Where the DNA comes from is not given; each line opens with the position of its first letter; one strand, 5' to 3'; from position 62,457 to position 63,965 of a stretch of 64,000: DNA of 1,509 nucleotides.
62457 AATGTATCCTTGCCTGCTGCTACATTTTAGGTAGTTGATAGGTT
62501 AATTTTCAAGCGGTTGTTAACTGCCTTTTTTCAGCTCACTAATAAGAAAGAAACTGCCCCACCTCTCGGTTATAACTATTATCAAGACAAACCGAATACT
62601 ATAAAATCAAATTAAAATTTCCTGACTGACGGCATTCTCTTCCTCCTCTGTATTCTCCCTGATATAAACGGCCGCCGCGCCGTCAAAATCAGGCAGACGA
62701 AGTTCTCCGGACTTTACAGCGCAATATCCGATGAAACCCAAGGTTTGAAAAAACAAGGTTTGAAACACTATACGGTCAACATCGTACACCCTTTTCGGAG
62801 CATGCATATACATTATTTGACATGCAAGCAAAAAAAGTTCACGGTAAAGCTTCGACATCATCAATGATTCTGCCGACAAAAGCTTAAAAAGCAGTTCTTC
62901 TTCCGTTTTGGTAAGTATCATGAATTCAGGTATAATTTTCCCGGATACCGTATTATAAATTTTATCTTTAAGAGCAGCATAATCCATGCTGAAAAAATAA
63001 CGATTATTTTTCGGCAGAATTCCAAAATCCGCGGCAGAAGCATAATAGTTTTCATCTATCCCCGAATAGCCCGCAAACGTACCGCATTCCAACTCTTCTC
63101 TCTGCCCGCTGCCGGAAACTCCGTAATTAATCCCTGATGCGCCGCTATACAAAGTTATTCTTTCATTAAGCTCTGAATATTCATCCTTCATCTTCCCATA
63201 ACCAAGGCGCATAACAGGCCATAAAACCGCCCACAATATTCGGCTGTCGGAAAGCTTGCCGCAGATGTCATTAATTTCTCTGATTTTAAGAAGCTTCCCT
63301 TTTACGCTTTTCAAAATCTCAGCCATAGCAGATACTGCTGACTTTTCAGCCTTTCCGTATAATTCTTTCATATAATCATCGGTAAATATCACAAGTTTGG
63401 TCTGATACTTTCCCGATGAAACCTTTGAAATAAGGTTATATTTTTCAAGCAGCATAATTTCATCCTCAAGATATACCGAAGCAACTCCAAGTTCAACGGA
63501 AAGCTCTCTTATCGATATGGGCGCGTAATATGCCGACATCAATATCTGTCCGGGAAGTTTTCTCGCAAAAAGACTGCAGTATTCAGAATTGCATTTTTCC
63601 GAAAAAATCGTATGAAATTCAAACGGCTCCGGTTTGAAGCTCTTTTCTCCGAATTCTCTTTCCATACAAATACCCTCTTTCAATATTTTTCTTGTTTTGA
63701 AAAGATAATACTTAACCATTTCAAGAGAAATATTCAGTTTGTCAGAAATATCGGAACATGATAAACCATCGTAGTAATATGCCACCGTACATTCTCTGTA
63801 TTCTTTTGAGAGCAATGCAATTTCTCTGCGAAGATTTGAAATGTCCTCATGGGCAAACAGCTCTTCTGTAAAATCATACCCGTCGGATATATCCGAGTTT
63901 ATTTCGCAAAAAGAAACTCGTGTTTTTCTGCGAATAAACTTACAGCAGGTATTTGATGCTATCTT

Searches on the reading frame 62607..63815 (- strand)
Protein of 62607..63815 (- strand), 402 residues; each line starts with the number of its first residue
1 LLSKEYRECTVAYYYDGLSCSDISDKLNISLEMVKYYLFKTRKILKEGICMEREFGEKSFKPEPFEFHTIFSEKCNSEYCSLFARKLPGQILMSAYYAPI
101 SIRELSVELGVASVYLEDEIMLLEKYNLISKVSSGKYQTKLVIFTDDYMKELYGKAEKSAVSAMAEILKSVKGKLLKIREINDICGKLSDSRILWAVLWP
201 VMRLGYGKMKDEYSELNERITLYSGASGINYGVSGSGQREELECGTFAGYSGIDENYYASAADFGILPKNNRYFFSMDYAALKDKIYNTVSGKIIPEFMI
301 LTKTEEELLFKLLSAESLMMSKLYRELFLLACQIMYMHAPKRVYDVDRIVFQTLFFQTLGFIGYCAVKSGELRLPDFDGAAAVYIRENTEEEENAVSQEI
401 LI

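Call 16: search_protein_families(library=pfam, proteins=[window:62607-63815:-], max_evalue=0.001)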
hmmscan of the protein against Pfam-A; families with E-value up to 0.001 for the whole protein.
window:62607-63815:- (402 aa): 2 families
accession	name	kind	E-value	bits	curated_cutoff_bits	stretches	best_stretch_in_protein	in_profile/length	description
PF08281.18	Sigma70_r4_2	-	2.2e-07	30.9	25.7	1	1-44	10-53/54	Sigma-70, region 4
PF04545.22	Sigma70_r4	-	3.2e-05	23.8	24.1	1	3-46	6-49/50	Sigma-70, region 4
